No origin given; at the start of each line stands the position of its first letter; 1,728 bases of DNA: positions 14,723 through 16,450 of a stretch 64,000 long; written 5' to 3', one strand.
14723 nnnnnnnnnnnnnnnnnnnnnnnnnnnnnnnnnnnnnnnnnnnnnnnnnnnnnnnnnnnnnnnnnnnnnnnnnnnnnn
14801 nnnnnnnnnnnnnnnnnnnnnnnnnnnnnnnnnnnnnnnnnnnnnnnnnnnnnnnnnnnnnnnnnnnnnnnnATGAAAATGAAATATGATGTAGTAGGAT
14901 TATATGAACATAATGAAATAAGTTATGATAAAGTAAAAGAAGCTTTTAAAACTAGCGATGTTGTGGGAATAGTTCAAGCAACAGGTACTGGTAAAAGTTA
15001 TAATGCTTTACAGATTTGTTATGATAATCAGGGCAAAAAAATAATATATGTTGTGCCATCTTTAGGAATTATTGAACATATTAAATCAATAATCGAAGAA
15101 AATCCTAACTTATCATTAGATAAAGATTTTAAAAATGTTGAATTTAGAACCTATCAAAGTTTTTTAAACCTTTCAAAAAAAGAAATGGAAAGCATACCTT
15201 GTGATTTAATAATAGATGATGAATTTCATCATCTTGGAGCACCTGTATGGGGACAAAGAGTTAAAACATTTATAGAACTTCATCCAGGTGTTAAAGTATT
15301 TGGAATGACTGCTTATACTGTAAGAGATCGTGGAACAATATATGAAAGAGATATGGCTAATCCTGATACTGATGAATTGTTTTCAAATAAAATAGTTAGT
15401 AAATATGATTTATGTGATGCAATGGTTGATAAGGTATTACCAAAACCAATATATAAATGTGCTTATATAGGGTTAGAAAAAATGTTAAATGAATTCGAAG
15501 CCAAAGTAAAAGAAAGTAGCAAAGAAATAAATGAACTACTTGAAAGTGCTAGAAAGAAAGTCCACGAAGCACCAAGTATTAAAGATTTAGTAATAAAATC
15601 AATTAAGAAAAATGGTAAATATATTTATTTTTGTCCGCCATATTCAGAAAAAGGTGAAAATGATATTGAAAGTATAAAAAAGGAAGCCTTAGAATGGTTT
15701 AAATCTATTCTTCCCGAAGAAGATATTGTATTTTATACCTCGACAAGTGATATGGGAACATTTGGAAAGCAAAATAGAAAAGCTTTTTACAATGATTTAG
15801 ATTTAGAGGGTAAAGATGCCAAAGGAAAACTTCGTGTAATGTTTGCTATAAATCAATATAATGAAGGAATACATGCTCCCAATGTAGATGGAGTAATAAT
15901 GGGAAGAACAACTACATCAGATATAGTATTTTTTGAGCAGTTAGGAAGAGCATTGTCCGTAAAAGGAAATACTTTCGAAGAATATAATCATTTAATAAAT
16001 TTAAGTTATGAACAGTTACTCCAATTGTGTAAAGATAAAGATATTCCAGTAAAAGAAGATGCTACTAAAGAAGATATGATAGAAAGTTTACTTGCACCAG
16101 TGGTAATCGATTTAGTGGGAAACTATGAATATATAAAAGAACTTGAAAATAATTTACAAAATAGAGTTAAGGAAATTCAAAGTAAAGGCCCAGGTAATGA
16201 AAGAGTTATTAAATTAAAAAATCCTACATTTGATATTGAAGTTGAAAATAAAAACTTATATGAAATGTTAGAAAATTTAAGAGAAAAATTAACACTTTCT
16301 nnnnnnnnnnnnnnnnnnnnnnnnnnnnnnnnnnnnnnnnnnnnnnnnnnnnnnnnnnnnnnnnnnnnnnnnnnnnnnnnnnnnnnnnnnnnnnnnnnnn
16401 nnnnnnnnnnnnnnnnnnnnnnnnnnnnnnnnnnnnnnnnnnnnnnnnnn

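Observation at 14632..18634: Helicase with nine tandem HA domains encoded by near-identical ~220-bp repeats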

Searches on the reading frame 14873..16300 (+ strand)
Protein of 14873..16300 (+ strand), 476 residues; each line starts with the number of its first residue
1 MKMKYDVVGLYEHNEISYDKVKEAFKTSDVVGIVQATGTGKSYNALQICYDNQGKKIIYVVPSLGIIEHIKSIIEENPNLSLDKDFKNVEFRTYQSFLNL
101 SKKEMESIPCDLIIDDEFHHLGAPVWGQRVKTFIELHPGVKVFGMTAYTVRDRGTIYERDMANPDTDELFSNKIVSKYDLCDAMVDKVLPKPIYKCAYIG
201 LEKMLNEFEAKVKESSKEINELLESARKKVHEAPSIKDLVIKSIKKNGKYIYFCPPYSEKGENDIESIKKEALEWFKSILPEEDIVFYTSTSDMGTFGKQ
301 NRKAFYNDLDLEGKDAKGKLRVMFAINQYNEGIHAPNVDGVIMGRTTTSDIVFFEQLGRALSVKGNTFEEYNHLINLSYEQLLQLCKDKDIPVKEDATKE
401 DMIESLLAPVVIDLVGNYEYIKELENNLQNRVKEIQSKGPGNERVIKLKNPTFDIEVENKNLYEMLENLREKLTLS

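Call 29: find_related_loci(query=window:14873-16282:+, collection=genome_contigs, flank=8000)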
Query window:14873-16282:+ (470 aa) in genome_contigs; peptide patterns used: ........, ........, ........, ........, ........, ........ (x = any residue, [..] = any of these).
303 stretches matched a pattern; 123 encode a relative of the query (tblastn E <= 1e-3); the best 80 are kept; 79 distinct loci.
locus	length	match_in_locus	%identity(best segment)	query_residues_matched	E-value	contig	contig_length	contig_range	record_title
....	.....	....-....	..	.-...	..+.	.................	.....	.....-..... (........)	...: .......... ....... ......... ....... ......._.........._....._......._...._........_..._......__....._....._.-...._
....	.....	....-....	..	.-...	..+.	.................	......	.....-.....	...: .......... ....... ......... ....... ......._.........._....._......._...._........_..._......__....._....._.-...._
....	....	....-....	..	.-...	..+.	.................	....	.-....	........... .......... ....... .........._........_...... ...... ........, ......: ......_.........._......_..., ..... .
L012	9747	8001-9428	64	1-466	0e+0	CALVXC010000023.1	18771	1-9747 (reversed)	MAG: uncultured Bacilli bacterium isolate BRZ_GA__bin52 genome assembly, contig: BRZ_GA__NODE_4284_length_18771_cov_7.80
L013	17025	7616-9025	64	4-466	0e+0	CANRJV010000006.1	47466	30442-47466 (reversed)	MAG: uncultured Bacilli bacterium isolate Lapin-019__bin1 genome assembly, contig: Lapin-019__NODE_386_length_47466_cov_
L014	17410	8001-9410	65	4-466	0e+0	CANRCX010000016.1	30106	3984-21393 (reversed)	MAG: uncultured Bacilli bacterium isolate Lapin-026__bin53 genome assembly, contig: Lapin-026__NODE_1645_length_30106_co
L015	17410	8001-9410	67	4-466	0e+0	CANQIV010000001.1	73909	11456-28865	MAG: uncultured Bacilli bacterium isolate Lapin-027__bin54 genome assembly, contig: Lapin-027__NODE_244_length_73909_cov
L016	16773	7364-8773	64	4-466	0e+0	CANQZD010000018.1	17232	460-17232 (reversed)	MAG: uncultured Bacilli bacterium isolate Lapin-018__bin51 genome assembly, contig: Lapin-018__NODE_2911_length_17232_co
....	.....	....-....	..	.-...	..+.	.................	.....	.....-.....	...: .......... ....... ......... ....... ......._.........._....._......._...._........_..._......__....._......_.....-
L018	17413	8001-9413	64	4-467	0e+0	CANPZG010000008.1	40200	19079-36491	MAG: uncultured Bacilli bacterium isolate Lapin-005__bin107 genome assembly, contig: Lapin-005__NODE_1248_length_40200_c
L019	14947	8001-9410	63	4-466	0e+0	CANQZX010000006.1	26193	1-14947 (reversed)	MAG: uncultured Bacilli bacterium isolate Lapin-016__bin77 genome assembly, contig: Lapin-016__NODE_1573_length_26193_co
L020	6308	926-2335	63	4-466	0e+0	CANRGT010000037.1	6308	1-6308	MAG: uncultured Clostridia bacterium isolate Lapin-022__bin14 genome assembly, contig: Lapin-022__NODE_12457_length_6308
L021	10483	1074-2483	63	4-466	0e+0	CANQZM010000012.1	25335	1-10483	MAG: uncultured Bacilli bacterium isolate Lapin-017__bin14 genome assembly, contig: Lapin-017__NODE_959_length_25335_cov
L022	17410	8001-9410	63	4-466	0e+0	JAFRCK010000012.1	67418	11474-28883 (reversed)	MAG: Bacilli bacterium isolate RGIG2368 Goat_Ileum-3__c74576, whole genome shotgun sequence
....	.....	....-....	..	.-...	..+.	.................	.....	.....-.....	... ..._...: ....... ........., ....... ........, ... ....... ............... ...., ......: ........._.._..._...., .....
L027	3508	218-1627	64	4-466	0e+0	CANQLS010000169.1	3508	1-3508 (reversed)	MAG: uncultured Clostridia bacterium isolate Lapin-015__bin63 genome assembly, contig: Lapin-015__NODE_31505_length_3508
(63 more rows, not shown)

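Call 65: search_dna_similar(query=window:14873-16300:+, collection=phages, mode=protein, max_evalue=0.001, max_rows=15)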
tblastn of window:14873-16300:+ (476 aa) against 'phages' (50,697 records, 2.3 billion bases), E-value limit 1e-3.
Records with a match: 5; places in all: 5; records where one place covers at least 80% of the query: 0.
Best place of each record, by identity: <60% 5.
By first word of the organism name: Bacteriophage 3; Staphylococcus 2.
By host as written in the record: - 3; Staphylococcus aureus 2.
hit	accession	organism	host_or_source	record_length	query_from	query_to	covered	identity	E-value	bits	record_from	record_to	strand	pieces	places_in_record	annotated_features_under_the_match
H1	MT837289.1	Bacteriophage sp.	human fecal samples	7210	8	361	74%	28.9%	6e-32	135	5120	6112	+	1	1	record has no annotation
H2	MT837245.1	Bacteriophage sp.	human fecal samples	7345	33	363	70%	23.0%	3e-5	53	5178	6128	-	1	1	record has no annotation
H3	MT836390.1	Bacteriophage sp.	human fecal samples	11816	111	361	53%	24.6%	1e-5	54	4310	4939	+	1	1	record has no annotation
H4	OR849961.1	Staphylococcus phage SA 1298 Kay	Staphylococcus aureus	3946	317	377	13%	39.3%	6e-4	49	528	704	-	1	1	record has no annotation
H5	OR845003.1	Staphylococcus phage SA 1306 Kay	Staphylococcus aureus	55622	317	377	13%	39.3%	6e-4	49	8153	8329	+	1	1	record has no annotation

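Call 66: search_dna_similar(query=window:14873-16300:+, collection=plasmids, mode=protein, max_evalue=0.001, max_rows=15)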
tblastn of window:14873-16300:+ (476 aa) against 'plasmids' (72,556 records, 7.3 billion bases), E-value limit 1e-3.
Records with a match: 12; places in all: 13; records where one place covers at least 80% of the query: 1.
Best place of each record, by identity: <60% 12.
By first word of the organism name: Ruminococcus 2; Deinococcus 2; Aneurinibacillus 1; Phocaeicola 1; Vibrio 1; Fusobacterium 1; Chondrinema 1; Butyrivibrio 1; Lactiplantibacillus 1; Paracoccus 1.
By predicted mobility (MOB-suite, as given by PLSDB): non-mobilizable 7; mobilizable 4; conjugative 1.
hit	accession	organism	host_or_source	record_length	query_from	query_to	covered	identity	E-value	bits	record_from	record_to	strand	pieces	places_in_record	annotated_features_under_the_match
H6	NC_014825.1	Ruminococcus albus 7 = DSM 20455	-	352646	10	363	74%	35.5%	4e-42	167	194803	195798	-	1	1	Helicase associated domain protein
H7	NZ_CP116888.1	Aneurinibacillus sp. Ricciae_BoGa-3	whole organism,Plant material,Lab grown ...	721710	7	473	98%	26.5%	1e-32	139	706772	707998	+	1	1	Helicase associated domain protein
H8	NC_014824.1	Ruminococcus albus 7 = DSM 20455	-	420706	10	363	74%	31.7%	3e-44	174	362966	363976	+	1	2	Helicase associated domain protein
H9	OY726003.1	Phocaeicola massiliensis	-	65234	8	361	74%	29.2%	2e-29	129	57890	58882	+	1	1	record has no annotation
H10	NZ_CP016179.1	Vibrio breoganii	Bacterial isolate,Filtered Seawater, ...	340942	10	363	74%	27.6%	2e-27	123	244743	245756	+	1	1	DEAD/DEAH box helicase family protein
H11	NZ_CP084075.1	Fusobacterium vincentii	-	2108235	20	366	73%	26.9%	2e-8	65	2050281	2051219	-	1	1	none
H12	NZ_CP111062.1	Chondrinema litorale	Seaweed,red alga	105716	33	361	69%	26.2%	4e-7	61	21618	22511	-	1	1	DEAD/DEAH box helicase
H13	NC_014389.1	Butyrivibrio proteoclasticus B316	-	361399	80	407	69%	26.2%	4e-15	86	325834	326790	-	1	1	DEAD/DEAH box helicase family protein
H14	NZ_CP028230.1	Lactiplantibacillus plantarum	cell culture,young radish kimchi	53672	33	361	69%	26.1%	4e-5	54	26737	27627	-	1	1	DEAD/DEAH box helicase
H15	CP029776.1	Deinococcus actinosclerus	mixed culture,wastewater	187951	95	431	71%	22.3%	2e-6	58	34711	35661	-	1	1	hypothetical protein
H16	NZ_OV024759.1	Deinococcus radiodurans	-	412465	113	417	64%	21.5%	2e-5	55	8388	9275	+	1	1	DEAD/DEAH box helicase family protein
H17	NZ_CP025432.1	Paracoccus zhejiangensis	single cell,sludge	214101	316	366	11%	43.1%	8e-5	53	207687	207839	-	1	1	DUF3427 domain-containing protein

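Call 67: get_annotated_region(hit=H8, flank=6000)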
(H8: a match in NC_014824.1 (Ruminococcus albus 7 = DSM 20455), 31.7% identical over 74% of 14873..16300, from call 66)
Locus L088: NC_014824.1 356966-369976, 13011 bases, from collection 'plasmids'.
description: Ruminococcus albus 7 = DSM 20455 plasmid pRUMAL01, complete sequence
organism: Ruminococcus albus 7 = DSM 20455 (NCBI taxid 697329)
taxonomy: Bacteria; Bacillota; Clostridia; Eubacteriales; Oscillospiraceae; Ruminococcus; Ruminococcus albus; Ruminococcus albus 7 = DSM 20455
host: -; source: -; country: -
typing (MOB-suite, as given by PLSDB): mobilizable; relaxase MOBP
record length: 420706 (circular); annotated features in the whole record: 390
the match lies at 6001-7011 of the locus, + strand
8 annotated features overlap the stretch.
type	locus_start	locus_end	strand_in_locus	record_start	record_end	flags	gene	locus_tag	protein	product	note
CDS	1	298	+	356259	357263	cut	-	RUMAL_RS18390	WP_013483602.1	acyltransferase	-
CDS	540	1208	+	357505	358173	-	-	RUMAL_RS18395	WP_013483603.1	UDP-N-acetylglucosamine pyrophosphorylase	-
CDS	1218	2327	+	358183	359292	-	-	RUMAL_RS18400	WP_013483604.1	nucleotidyltransferase family protein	-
CDS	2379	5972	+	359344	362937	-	-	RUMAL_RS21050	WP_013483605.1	Helicase associated domain protein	-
CDS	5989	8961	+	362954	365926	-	-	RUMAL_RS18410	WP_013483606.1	Helicase associated domain protein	-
CDS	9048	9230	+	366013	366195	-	-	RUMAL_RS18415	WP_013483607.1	hypothetical protein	-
CDS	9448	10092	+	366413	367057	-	-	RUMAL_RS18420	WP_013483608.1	type II toxin-antitoxin system RelB/DinJ family antitoxin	GO:0006355 - regulation of DNA-templated transcription [Evidence IEA]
CDS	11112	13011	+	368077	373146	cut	-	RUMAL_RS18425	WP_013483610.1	InlB B-repeat-containing protein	-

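Call 68: get_annotated_region(hit=H7, flank=6000)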
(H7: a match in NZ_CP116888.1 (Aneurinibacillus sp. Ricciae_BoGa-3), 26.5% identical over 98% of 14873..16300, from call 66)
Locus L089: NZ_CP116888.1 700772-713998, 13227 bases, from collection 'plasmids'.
description: Aneurinibacillus sp. Ricciae_BoGa-3 plasmid unnamed, complete sequence
organism: Aneurinibacillus sp. Ricciae_BoGa-3 (NCBI taxid 3022697)
taxonomy: Bacteria; Bacillota; Bacilli; Bacillales; Paenibacillaceae; Aneurinibacillus; Aneurinibacillus sp. Ricciae BoGa-3
host: -; source: whole organism,Plant material,Lab grown Riccia fluitans ecotype BoGa-3; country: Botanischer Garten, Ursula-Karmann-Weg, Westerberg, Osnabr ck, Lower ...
typing (MOB-suite, as given by PLSDB): non-mobilizable
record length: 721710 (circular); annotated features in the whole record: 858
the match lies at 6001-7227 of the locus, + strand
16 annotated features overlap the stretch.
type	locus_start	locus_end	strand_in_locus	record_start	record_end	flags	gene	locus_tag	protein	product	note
CDS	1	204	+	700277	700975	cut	-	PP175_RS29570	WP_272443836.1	hypothetical protein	-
CDS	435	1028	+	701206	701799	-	-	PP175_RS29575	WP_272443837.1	hypothetical protein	-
CDS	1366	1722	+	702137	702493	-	-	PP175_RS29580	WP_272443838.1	hypothetical protein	-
CDS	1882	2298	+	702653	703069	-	-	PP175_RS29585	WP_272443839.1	hypothetical protein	-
CDS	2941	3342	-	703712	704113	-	-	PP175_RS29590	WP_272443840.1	helix-turn-helix transcriptional regulator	-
CDS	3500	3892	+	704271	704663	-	-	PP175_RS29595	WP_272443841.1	hypothetical protein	-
CDS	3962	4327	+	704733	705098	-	-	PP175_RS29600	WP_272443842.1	hypothetical protein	-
CDS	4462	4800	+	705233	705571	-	-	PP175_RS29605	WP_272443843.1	hypothetical protein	-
CDS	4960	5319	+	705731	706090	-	-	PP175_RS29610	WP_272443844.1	hypothetical protein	-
CDS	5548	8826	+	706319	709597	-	-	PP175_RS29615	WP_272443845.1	Helicase associated domain protein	-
CDS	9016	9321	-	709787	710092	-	-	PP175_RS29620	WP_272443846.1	hypothetical protein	-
CDS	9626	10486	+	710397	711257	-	-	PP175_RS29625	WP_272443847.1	DUF4121 family protein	-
CDS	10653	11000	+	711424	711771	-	-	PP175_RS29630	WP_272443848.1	hypothetical protein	-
CDS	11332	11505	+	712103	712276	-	-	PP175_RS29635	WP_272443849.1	hypothetical protein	-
CDS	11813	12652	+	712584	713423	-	-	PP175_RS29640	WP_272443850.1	transcriptional regulator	-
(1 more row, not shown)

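Call 74: search_protein_representatives(protein=window:14873-16300:+)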
Query: 476 residues. Proteins with E-value up to 0.001 (for the whole library): 2514; up to 1e-10: 1565; up to 1e-30: 441. The best 150 are listed.
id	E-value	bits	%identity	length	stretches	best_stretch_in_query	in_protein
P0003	0.0e+00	1023.8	96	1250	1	3-475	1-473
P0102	6.1e-191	651.4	63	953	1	3-475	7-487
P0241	1.0e-184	630.9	61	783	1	4-476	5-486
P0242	6.4e-184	628.3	60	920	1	4-474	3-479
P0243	7.3e-183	624.8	60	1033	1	4-474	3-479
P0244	1.9e-176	603.6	59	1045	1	5-473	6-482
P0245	5.2e-169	579.1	57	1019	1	4-475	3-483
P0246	8.7e-168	575.1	57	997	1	5-474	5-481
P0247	2.0e-167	573.9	56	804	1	4-469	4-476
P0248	4.1e-165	566.3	57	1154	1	9-476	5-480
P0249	8.2e-161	552.1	55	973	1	8-475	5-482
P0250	1.7e-155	534.6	55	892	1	3-474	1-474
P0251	2.4e-155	534.1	56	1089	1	8-475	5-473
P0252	4.6e-155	533.1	54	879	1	4-473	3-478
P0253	2.1e-154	531.0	55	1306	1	8-473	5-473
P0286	7.6e-76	272.0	47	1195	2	10-366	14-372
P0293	1.4e-63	231.6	42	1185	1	8-365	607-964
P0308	3.6e-51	190.7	39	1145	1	9-368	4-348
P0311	4.2e-50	187.1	39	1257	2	9-366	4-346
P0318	1.6e-48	182.0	39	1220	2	9-365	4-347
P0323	8.9e-48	179.5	39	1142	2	9-367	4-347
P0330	1.2e-46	175.7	35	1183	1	8-365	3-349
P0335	5.0e-46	173.7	34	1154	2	9-365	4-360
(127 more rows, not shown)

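Call 79: search_protein_families(library=pfam, alignment_id=A6, max_evalue=0.001)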
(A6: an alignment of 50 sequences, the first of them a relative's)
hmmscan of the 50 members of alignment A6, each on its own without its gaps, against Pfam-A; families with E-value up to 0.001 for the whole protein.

A. member 1, P0247 (804 aa): 5 families
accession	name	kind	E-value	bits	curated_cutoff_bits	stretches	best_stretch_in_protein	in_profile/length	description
PF03457.19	HA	-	2e-40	137.3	28.4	3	679-769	2-63/64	Helicase associated domain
PF04851.21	ResIII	-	3.9e-14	53.3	22.5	1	8-148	2-161/164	Type III restriction enzyme, res subunit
PF00270.35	DEAD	-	2.5e-05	24.5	26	1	27-147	13-158/167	DEAD/DEAH box helicase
PF14528.11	LAGLIDADG_3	-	5.2e-05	23.9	22.5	0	647-680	22-55/82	LAGLIDADG-like domain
PF18766.7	SWI2_SNF2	-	6.7e-05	23.1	26.7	0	21-221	13-217/221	SWI2/SNF2 ATPase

B. families by the number of members that match (of 50 scanned): 49 families (the first 25 are shown)
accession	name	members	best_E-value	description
PF04851.21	ResIII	49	4.1e-23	Type III restriction enzyme, res subunit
PF00270.35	DEAD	49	1.6e-13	DEAD/DEAH box helicase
PF00271.37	Helicase_C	46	5.8e-15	Helicase conserved C-terminal domain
PF03457.19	HA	18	9.9e-79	Helicase associated domain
PF04545.22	Sigma70_r4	14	1.9e-15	Sigma-70, region 4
PF03118.21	RNA_pol_A_CTD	13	5.1e-37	Bacterial RNA polymerase, alpha chain C terminal domain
PF18766.7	SWI2_SNF2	12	1.4e-09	SWI2/SNF2 ATPase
PF13401.12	AAA_22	11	6.4e-06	AAA domain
PF20720.3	nSTAND3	8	2.8e-05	Novel STAND NTPase 3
PF14520.12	HHH_5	6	5.5e-16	Helix-hairpin-helix domain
PF22527.2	DEXQc_Suv3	6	4.5e-05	DEXQ-box helicase domain of Suv3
PF13307.12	Helicase_C_2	6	5.4e-05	Helicase C-terminal domain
PF13173.12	AAA_14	5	0.00015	AAA domain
PF09848.15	SLFN-g3_helicase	4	1.5e-06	Schlafen group 3, DNA/RNA helicase domain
PF13604.12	AAA_30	4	4.1e-05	AAA domain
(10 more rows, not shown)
